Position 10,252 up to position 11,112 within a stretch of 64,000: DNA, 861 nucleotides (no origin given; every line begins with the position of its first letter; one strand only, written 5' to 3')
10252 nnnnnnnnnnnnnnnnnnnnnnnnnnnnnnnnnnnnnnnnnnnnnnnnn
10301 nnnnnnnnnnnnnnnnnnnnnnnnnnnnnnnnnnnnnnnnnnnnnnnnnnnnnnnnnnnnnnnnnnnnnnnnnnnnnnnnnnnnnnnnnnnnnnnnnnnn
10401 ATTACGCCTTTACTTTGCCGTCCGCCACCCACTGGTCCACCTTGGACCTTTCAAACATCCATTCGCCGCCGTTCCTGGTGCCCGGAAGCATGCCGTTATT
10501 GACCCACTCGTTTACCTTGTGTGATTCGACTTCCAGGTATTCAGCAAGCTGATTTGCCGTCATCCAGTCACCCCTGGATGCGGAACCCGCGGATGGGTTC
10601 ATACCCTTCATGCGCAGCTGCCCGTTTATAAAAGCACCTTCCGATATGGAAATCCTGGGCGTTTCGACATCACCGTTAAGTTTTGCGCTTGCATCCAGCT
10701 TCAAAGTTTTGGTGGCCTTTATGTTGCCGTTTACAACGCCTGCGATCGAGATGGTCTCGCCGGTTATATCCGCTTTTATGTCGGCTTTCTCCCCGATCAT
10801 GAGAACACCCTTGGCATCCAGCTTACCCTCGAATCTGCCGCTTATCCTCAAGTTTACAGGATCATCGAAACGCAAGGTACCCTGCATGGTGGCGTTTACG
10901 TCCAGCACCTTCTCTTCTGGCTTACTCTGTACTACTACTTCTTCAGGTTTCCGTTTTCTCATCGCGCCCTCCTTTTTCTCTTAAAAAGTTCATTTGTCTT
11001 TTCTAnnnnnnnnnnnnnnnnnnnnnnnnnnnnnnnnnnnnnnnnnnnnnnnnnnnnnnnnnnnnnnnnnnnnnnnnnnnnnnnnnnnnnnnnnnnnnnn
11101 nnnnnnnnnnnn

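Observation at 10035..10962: Adjacent pair of excisionase-type HTH proteins: one fused to a bactofilin polymer domain, one membrane-anchored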

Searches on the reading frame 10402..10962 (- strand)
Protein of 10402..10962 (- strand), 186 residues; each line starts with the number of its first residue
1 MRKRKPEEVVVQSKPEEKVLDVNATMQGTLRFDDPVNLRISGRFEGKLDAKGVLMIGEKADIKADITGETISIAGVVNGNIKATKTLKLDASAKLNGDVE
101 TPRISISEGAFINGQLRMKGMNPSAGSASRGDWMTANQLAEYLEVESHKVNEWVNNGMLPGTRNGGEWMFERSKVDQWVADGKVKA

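Call 3: search_protein_families(library=pfam, proteins=[window:10402-10962:-], max_evalue=1)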
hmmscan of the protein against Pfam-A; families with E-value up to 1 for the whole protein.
window:10402-10962:- (186 aa): 6 families
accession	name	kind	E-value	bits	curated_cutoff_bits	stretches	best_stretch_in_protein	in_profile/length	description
PF04519.19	Bactofilin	-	4.9e-25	88.1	27.9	1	19-116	2-97/98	Polymer-forming cytoskeletal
PF12728.13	HTH_17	-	1.5e-09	38.4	27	1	133-181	1-49/51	Helix-turn-helix domain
PF13411.12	MerR_1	-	0.011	16.2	21.6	1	134-175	1-43/69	MerR HTH family regulatory protein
PF21531.3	Rv2175c_wHTH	-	0.041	14.3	27.1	1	133-167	15-49/57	DNA-binding protein Rv2175c, wHTH domain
PF15943.11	YdaS_toxin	-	0.08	13.2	30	1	137-157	12-33/65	Bacterial toxin YdaS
PF09089.16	gp12-short_mid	-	0.2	12.3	25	1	68-132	9-72/81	Phage short tail fibre protein gp12, middle domain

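Call 4: search_protein_families(library=ncbifam, proteins=[window:10402-10962:-], max_evalue=1)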
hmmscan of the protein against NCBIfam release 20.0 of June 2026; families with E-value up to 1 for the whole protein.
window:10402-10962:- (186 aa): 5 families
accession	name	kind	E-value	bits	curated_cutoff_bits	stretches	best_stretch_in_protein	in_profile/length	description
NF047737.1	antiphage_MADS1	equivalog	4.4e-11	42.8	80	1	133-179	3-49/49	methylation-associated defense system helix-turn-helix domain-containing protein MAD1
TIGR01764.1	excise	domain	3.2e-09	37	28.8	1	133-180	1-48/49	excisionase family DNA-binding protein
NF033787.1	HTH_BldC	subfamily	0.0053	16.6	77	1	133-177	2-47/49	BldC family transcriptional regulator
NF040510.1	avirulen_svx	equivalog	0.018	13.7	625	1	27-112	494-573/601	Svx/AvrXca family virulence/avirulence protein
NF033524.1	lasso_PadeA_fam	subfamily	0.1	12.3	27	1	19-28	11-20/30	paeninodin family lasso peptide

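Call 5: find_homologous_proteins(query=window:10402-10962:-, max_evalue=0.001)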
Query window:10402-10962:- (186 aa): 419 proteins with E <= 0.001 among 469 candidates; the best 120 are listed.
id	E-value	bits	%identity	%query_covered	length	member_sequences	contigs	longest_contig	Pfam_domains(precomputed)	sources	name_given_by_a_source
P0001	2.6e-116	404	100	100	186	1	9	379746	PF12728.14,PF04519.20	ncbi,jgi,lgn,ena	-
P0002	6.4e-86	305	78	100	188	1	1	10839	PF12728.14,PF04519.20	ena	-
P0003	2.1e-81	290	73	100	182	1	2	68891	PF12728.14,PF04519.20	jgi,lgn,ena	-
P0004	3.0e-81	290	74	100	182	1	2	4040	PF12728.14,PF04519.20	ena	-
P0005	5.8e-80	285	72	100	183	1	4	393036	PF12728.14,PF04519.20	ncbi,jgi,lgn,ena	-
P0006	1.4e-79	284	71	99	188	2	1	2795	PF12728.14,PF04519.20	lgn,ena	-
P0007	6.1e-79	282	70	100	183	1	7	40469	PF12728.14,PF04519.20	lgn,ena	-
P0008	1.7e-78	281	70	99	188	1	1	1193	PF12728.14,PF04519.20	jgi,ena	-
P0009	3.7e-78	279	67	99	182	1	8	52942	PF12728.14,PF04519.20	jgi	jgi:excisionase family DNA binding protein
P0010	5.7e-78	279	71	99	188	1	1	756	PF12728.14,PF04519.20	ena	-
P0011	5.9e-78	279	70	100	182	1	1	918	PF12728.14,PF04519.20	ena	-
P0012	8.7e-78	278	68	99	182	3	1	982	PF12728.14,PF04519.20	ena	-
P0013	9.9e-78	278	69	100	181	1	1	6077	PF12728.14,PF04519.20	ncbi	ncbi:polymer-forming cytoskeletal protein [Candidatus Omnitrophota bacterium]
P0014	1.2e-77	278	69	100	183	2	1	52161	PF12728.14,PF04519.20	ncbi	ncbi:MAG: polymer-forming cytoskeletal protein [Candidatus Omnitrophota bacterium]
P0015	1.2e-76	275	70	99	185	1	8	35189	PF12728.14,PF04519.20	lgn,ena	-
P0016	1.7e-76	274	69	100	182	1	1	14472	PF12728.14,PF04519.20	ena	-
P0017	1.9e-76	274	68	99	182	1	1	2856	PF12728.14,PF04519.20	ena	-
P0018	2.1e-76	274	70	100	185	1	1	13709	PF12728.14,PF04519.20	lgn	-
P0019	5.3e-76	272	68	100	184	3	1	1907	PF12728.14,PF04519.20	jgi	-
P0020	5.9e-76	272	64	99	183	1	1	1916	PF12728.14,PF04519.20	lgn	-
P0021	8.8e-76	272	68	99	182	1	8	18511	PF12728.14,PF04519.20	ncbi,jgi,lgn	jgi:excisionase family DNA binding protein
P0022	9.7e-76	272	66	99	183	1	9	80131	PF12728.14,PF04519.20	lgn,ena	-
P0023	2.9e-75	270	62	99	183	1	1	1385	PF12728.14,PF04519.20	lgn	-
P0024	3.6e-75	270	64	98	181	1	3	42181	PF12728.14,PF04519.20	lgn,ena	-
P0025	4.7e-75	269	68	99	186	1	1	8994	PF12728.14,PF04519.20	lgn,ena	-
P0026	5.7e-75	269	66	99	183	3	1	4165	PF12728.14,PF04519.20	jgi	jgi:excisionase family DNA binding protein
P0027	6.2e-75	269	68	99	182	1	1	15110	PF12728.14,PF04519.20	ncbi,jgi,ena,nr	ncbi:MAG: hypothetical protein DRP85_06675 [Candidatus Makaraimicrobium thalassicum]|nr:MAG: hypothe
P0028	8.2e-75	269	68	98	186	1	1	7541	PF12728.14,PF04519.20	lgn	-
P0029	1.1e-74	268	65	99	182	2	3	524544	PF12728.14,PF04519.20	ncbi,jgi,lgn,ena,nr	ncbi:MAG TPA: polymer-forming cytoskeletal protein [Candidatus Omnitrophota bacterium]|nr:polymer-fo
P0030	1.3e-74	268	66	100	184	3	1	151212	PF12728.14,PF04519.20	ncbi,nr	ncbi:MAG: polymer-forming cytoskeletal protein [Candidatus Tantalella remota]|nr:polymer-forming cyt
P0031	2.2e-74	267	66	99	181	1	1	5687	PF12728.14,PF04519.20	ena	-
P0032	2.5e-74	267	67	100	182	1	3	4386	PF12728.14,PF04519.20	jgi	jgi:excisionase family DNA binding protein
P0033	2.5e-74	267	67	99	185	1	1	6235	PF12728.14,PF04519.20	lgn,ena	-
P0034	5.6e-74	266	68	99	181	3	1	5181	PF12728.14,PF04519.20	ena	-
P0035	7.1e-74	266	68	99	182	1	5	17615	PF12728.14,PF04519.20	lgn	-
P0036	1.7e-73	264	68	100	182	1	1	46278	PF12728.14,PF04519.20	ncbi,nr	ncbi:MAG: polymer-forming cytoskeletal protein [Candidatus Omnitrophota bacterium]|nr:polymer-formin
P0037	2.7e-73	264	62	98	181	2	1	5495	PF12728.14,PF04519.20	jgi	jgi:excisionase family DNA binding protein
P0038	3.5e-73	263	64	99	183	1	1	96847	PF12728.14,PF04519.20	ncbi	ncbi:polymer-forming cytoskeletal protein [Candidatus Omnitrophota bacterium]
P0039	3.8e-73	263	67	100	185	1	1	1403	PF12728.14,PF04519.20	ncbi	-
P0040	3.8e-73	263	68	90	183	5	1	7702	PF12728.14,PF04519.20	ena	-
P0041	4.9e-73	263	66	100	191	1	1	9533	PF12728.14,PF04519.20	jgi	-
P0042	4.9e-73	263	68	100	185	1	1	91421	PF12728.14,PF04519.20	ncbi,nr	ncbi:MAG: helix-turn-helix domain-containing protein [Candidatus Omnitrophica bacterium]|nr:helix-tu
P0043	5.1e-73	263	66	100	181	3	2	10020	PF12728.14,PF04519.20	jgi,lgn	-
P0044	6.2e-73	262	65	99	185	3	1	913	PF12728.14,PF04519.20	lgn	-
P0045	6.9e-73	262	65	100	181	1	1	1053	PF12728.14,PF04519.20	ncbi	-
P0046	1.7e-72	261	65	99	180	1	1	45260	PF12728.14,PF04519.20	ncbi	-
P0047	2.2e-72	261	63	97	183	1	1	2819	PF12728.14,PF04519.20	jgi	jgi:cytoskeletal protein CcmA (bactofilin family)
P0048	2.4e-72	261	63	100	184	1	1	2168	PF12728.14,PF04519.20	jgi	jgi:excisionase family DNA binding protein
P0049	2.9e-72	260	65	99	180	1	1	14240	PF12728.14,PF04519.20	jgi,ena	-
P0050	3.5e-72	260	66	100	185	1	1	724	PF12728.14,PF04519.20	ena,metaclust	metaclust:\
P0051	6.7e-72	259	64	98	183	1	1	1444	PF12728.14,PF04519.20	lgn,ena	-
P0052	6.8e-72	259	63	99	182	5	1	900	PF12728.14,PF04519.20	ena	-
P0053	8.8e-72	259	62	98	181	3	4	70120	PF12728.14,PF04519.20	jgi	jgi:excisionase family DNA binding protein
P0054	1.4e-71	258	64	100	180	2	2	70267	PF12728.14,PF04519.20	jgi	jgi:excisionase family DNA binding protein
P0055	1.5e-71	258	65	91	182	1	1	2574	PF12728.14,PF04519.20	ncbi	ncbi:MAG: polymer-forming cytoskeletal protein [Candidatus Omnitrophota bacterium]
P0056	5.1e-71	256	64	99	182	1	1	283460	PF12728.14,PF04519.20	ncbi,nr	ncbi:MAG: helix-turn-helix domain-containing protein [Candidatus Omnitrophica bacterium]|nr:helix-tu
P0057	6.7e-71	256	62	100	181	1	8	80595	PF12728.14,PF04519.20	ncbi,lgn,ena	ncbi:MAG: polymer-forming cytoskeletal protein [Candidatus Omnitrophota bacterium]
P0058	9.8e-71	255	65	100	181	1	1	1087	PF12728.14,PF04519.20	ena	-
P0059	1.2e-70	255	64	99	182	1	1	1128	PF12728.14,PF04519.20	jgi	jgi:excisionase family DNA binding protein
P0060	3.4e-70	254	63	100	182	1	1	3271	PF12728.14,PF04519.20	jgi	jgi:excisionase family DNA binding protein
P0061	3.4e-70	254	63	99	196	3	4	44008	PF12728.14,PF04519.20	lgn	-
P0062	3.5e-70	254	64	99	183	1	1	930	PF12728.14,PF04519.20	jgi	jgi:excisionase family DNA binding protein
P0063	5.7e-70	253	62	99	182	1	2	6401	PF12728.14,PF04519.20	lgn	-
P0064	7.9e-70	252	63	99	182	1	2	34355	PF12728.14,PF04519.20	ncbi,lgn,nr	ncbi:MAG: polymer-forming cytoskeletal protein [Candidatus Omnitrophota bacterium]|nr:polymer-formin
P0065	9.4e-70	252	63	99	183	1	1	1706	PF12728.14,PF04519.20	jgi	jgi:excisionase family DNA binding protein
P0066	1.0e-69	252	64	100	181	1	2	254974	PF12728.14,PF04519.20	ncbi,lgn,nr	ncbi:MAG: polymer-forming cytoskeletal protein [Candidatus Omnitrophica bacterium]|nr:polymer-formin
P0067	1.3e-69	252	65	100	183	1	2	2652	PF12728.14,PF04519.20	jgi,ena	-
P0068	1.9e-69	251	62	99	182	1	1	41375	PF12728.14,PF04519.20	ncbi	ncbi:MAG: polymer-forming cytoskeletal protein [Candidatus Omnitrophota bacterium]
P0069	2.1e-69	251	63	100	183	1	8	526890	PF12728.14,PF04519.20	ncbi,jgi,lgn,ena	-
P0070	2.7e-69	251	62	99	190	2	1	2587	PF12728.14,PF04519.20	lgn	-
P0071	2.9e-69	251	64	99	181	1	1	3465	PF12728.14,PF04519.20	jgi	-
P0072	3.7e-69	250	64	97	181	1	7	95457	PF12728.14,PF04519.20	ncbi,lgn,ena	-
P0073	4.3e-69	250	64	100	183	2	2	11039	PF12728.14,PF04519.20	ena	-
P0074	5.3e-69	250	65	99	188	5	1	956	PF12728.14,PF04519.20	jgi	-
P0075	5.5e-69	250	63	99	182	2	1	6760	PF12728.14,PF04519.20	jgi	-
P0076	5.5e-69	250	60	100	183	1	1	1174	PF12728.14,PF04519.20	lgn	-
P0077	5.8e-69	250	62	98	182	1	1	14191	PF12728.14,PF04519.20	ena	-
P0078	6.7e-69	249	65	99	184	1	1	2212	PF12728.14,PF04519.20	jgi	-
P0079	7.2e-69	249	64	100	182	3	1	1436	PF12728.14,PF04519.20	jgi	jgi:excisionase family DNA binding protein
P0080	8.9e-69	249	63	100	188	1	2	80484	PF12728.14,PF04519.20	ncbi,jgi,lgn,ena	-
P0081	1.0e-68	249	61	100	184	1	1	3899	PF12728.14,PF04519.20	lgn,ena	-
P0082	1.0e-68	249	64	99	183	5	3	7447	PF12728.14,PF04519.20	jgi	-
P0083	1.5e-68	248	61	100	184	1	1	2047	PF12728.14,PF04519.20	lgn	-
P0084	2.6e-68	247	64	100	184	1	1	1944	PF12728.14,PF04519.20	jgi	-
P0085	4.1e-68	247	63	100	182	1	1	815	PF12728.14,PF04519.20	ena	-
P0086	7.3e-68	246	60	100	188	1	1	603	PF12728.14,PF04519.20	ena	-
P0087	1.4e-67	245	62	100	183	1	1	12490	PF12728.14,PF04519.20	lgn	-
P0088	1.5e-67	245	61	100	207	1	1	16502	PF12728.14,PF04519.20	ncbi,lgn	-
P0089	2.2e-67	244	62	99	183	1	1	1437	PF12728.14,PF04519.20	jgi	-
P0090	2.3e-67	244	63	98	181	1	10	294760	PF12728.14,PF04519.20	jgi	-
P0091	2.5e-67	244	62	99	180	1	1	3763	PF12728.14,PF04519.20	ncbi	ncbi:MAG: polymer-forming cytoskeletal protein [Candidatus Omnitrophota bacterium]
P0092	4.2e-67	243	60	99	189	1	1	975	PF12728.14,PF04519.20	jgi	-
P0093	7.5e-67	243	63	100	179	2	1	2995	PF12728.14,PF04519.20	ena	-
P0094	7.9e-67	243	60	100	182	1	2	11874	PF12728.14,PF04519.20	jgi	jgi:excisionase family DNA binding protein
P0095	1.1e-66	242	61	99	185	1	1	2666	PF12728.14,PF04519.20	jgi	-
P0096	2.1e-66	241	61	99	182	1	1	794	PF12728.14,PF04519.20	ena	-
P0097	2.4e-66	241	64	99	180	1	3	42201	PF12728.14,PF04519.20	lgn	-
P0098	3.0e-66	241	60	99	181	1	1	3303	PF12728.14,PF04519.20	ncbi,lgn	ncbi:MAG: polymer-forming cytoskeletal protein [Candidatus Omnitrophota bacterium]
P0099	4.3e-66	240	61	98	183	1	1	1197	PF12728.14,PF04519.20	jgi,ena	-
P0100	7.2e-66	239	61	100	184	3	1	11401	PF12728.14,PF04519.20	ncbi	ncbi:MAG: polymer-forming cytoskeletal protein [Candidatus Omnitrophota bacterium]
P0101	8.2e-66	239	59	100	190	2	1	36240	PF12728.14,PF04519.20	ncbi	ncbi:MAG: polymer-forming cytoskeletal protein [Candidatus Omnitrophota bacterium]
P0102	9.9e-66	239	61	100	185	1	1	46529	PF12728.14,PF04519.20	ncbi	ncbi:MAG: polymer-forming cytoskeletal protein [Candidatus Omnitrophota bacterium]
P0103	1.2e-65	239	61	99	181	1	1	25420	PF12728.14,PF04519.20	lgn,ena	-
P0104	1.3e-65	239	62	99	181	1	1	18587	PF12728.14,PF04519.20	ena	-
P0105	4.3e-65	237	61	99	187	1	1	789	PF12728.14,PF04519.20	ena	-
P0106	7.9e-65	236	63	99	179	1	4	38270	PF12728.14,PF04519.20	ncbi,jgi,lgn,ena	-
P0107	1.2e-64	236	61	100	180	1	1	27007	PF12728.14,PF04519.20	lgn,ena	-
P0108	1.2e-64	235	62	99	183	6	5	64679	PF12728.14,PF04519.20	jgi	-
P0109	1.3e-64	235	61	100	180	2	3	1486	PF12728.14,PF04519.20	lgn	-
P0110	1.3e-64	235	58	100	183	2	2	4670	PF12728.14,PF04519.20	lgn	-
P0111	1.3e-64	235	60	99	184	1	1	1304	PF12728.14,PF04519.20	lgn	-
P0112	1.5e-64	235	58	98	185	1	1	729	PF12728.14,PF04519.20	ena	-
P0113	1.6e-64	235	59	99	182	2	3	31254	PF12728.14,PF04519.20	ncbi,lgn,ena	-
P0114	1.7e-64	235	59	98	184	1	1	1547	PF12728.14,PF04519.20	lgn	-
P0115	2.7e-64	234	62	99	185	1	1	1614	PF04519.20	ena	-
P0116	3.0e-64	234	57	100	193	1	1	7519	PF12728.14,PF04519.20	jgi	jgi:excisionase family DNA binding protein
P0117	3.1e-64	234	58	99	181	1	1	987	PF12728.14,PF04519.20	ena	-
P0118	3.8e-64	234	61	99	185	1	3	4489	PF12728.14,PF04519.20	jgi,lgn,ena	-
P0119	4.3e-64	234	59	99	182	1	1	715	PF12728.14,PF04519.20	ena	-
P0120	7.4e-64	233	61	100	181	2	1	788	PF12728.14,PF04519.20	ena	-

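Call 9: find_related_loci(query=A1, collection=genome_contigs, flank=6000)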
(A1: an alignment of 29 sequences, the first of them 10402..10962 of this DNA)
Query A1 (186 aa) in genome_contigs; peptide patterns used: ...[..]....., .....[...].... (x = any residue, [..] = any of these).
114 stretches matched a pattern; 92 encode a relative of the query (tblastn E <= 1e-3); the best 80 are kept; 80 distinct loci.
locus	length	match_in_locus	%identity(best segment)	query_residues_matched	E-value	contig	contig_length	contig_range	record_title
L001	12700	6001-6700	72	1-186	5e-87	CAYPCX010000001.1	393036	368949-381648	MAG TPA_asm: uncultured Planctomycetia bacterium isolate binchicken_co334_60 genome assembly, contig: NODE_2_length_3930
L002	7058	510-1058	69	1-186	2e-84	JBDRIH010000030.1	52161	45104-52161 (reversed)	MAG: Candidatus Omnitrophota bacterium isolate MEGAHIT-group-1.574 k141_3705059, whole genome shotgun sequence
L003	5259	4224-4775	66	1-186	3e-83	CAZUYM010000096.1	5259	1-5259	MAG TPA_asm: uncultured Planctomycetia bacterium isolate binchicken_co171_70 genome assembly, contig: NODE_6500_length_5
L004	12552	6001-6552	68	1-186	3e-82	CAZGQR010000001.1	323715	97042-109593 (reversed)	MAG TPA_asm: uncultured Planctomycetia bacterium isolate binchicken_co334_155 genome assembly, contig: NODE_5_length_323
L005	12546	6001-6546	64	1-185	3e-81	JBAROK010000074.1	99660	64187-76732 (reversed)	MAG: Candidatus Omnitrophota bacterium isolate MFD13429_ilm_asm_bin15 k127_170526, whole genome shotgun sequence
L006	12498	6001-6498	72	19-185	5e-80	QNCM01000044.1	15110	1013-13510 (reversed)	MAG: Candidatus Makaraimicrobium thalassicum isolate B134_G9 B134_Guay9_scaffold_03375, whole genome shotgun sequence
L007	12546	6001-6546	68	1-186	6e-80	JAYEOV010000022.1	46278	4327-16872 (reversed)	MAG: Candidatus Omnitrophota bacterium isolate MAG020 MAG020_22, whole genome shotgun sequence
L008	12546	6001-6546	66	1-185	1e-79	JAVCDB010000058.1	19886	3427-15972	MAG: Candidatus Aadella gelida isolate MAG_3300035698_848 Ga0374944_516633, whole genome shotgun sequence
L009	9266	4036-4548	69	14-185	1e-79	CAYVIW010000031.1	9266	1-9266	MAG TPA_asm: uncultured Planctomycetia bacterium isolate SRP067234_co1_337 genome assembly, contig: k99_1066372, whole g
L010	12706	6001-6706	68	1-186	2e-79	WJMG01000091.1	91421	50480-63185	MAG: Candidatus Omnitrophota bacterium isolate Bin_214 k141_4827582, whole genome shotgun sequence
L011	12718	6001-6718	66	1-186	3e-79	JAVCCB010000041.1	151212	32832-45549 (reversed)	MAG: Candidatus Tantalella remota isolate MAG_3300035698_1097 Ga0374944_042792, whole genome shotgun sequence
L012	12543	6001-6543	65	3-186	2e-79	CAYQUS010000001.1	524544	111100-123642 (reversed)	MAG TPA_asm: uncultured Planctomycetia bacterium isolate binchicken_co27_479 genome assembly, contig: NODE_11_length_524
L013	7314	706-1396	63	4-186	5e-78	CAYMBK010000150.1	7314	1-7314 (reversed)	MAG TPA_asm: uncultured Planctomycetia bacterium isolate SRP067234_co1_283 genome assembly, contig: k99_872907, whole ge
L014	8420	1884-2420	65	1-185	4e-78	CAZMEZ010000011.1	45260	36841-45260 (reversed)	MAG TPA_asm: uncultured Planctomycetia bacterium isolate SRP141376_co1_78 genome assembly, contig: NODE_1986_length_4526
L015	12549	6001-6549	62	1-186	2e-76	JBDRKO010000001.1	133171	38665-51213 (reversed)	MAG: Candidatus Omnitrophota bacterium isolate MEGAHIT-group-1.726 k141_2382, whole genome shotgun sequence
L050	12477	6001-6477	51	10-179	5e-49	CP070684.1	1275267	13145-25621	MAG: Candidatus Omnitrophota bacterium isolate bin66 chromosome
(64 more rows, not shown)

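Call 22: search_protein_representatives(protein=window:10402-10962:-)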
Query: 186 residues. Proteins with E-value up to 0.001 (for the whole library): 12126; up to 1e-10: 639; up to 1e-30: 21. The best 150 are listed.
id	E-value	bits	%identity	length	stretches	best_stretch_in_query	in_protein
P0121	2.3e-62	226.4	57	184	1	4-186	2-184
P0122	7.3e-44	166.1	45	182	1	16-184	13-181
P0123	1.3e-43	165.3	45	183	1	14-185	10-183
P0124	6.0e-43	163.1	46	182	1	12-184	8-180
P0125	9.6e-42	159.2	41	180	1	14-183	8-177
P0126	2.6e-40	154.5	58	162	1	2-144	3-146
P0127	4.4e-40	153.8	44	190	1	4-182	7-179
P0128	2.5e-39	151.4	43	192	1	3-183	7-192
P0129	1.1e-38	149.3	45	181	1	4-185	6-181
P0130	1.6e-38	148.7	50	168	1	7-180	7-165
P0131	6.1e-38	146.8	46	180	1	17-181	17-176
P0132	9.2e-38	146.2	69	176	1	2-114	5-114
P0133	9.8e-38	146.2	48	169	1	15-185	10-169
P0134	1.8e-37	145.3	46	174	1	12-181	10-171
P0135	6.9e-35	136.9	39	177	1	15-184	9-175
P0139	4.6e-32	127.7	38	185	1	15-184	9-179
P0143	3.0e-29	118.5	39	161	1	26-185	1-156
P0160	3.1e-20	89.1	31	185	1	13-182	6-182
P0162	1.3e-19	87.1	38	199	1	50-182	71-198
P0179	8.3e-16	74.7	35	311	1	76-185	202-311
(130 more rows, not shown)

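Call 23: list_cluster_members(proteins=[P0160, P0162, P0179, P0139, P0135, P0125, P0143, P0128])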
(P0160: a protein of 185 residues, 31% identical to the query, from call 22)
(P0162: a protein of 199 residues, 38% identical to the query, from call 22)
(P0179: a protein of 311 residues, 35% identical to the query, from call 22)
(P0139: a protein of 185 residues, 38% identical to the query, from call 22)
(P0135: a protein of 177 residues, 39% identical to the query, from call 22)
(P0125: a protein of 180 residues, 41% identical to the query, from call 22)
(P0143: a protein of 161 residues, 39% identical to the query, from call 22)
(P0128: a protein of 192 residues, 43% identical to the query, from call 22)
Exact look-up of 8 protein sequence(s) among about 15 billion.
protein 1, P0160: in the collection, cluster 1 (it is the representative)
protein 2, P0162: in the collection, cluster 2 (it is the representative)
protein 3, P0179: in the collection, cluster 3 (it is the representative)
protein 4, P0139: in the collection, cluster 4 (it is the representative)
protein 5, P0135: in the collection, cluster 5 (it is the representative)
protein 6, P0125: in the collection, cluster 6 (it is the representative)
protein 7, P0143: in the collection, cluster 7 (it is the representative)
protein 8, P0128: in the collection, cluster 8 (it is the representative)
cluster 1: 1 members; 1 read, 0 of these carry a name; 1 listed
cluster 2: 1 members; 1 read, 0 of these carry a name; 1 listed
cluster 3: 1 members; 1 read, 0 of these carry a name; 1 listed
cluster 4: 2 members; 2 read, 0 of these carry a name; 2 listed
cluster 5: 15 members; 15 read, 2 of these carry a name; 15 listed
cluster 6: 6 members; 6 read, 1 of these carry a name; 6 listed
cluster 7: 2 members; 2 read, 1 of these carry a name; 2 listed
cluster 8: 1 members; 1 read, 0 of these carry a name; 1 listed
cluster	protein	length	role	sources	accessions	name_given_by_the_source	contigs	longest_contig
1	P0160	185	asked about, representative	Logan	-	-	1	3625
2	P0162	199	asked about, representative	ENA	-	-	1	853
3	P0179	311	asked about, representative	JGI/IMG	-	-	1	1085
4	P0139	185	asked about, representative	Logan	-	-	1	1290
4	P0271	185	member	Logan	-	-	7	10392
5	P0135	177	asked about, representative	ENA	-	-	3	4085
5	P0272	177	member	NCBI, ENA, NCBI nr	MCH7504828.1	polymer-forming cytoskeletal protein [PVC group bacterium]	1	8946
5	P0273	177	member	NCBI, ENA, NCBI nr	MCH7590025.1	polymer-forming cytoskeletal protein [PVC group bacterium]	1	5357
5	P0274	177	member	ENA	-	-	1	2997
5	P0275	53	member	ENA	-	-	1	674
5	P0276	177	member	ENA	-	-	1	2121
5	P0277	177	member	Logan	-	-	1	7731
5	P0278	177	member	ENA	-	-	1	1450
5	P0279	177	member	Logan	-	-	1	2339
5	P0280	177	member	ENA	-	-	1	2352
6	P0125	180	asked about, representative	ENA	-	-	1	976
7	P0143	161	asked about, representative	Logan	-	-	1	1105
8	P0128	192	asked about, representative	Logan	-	-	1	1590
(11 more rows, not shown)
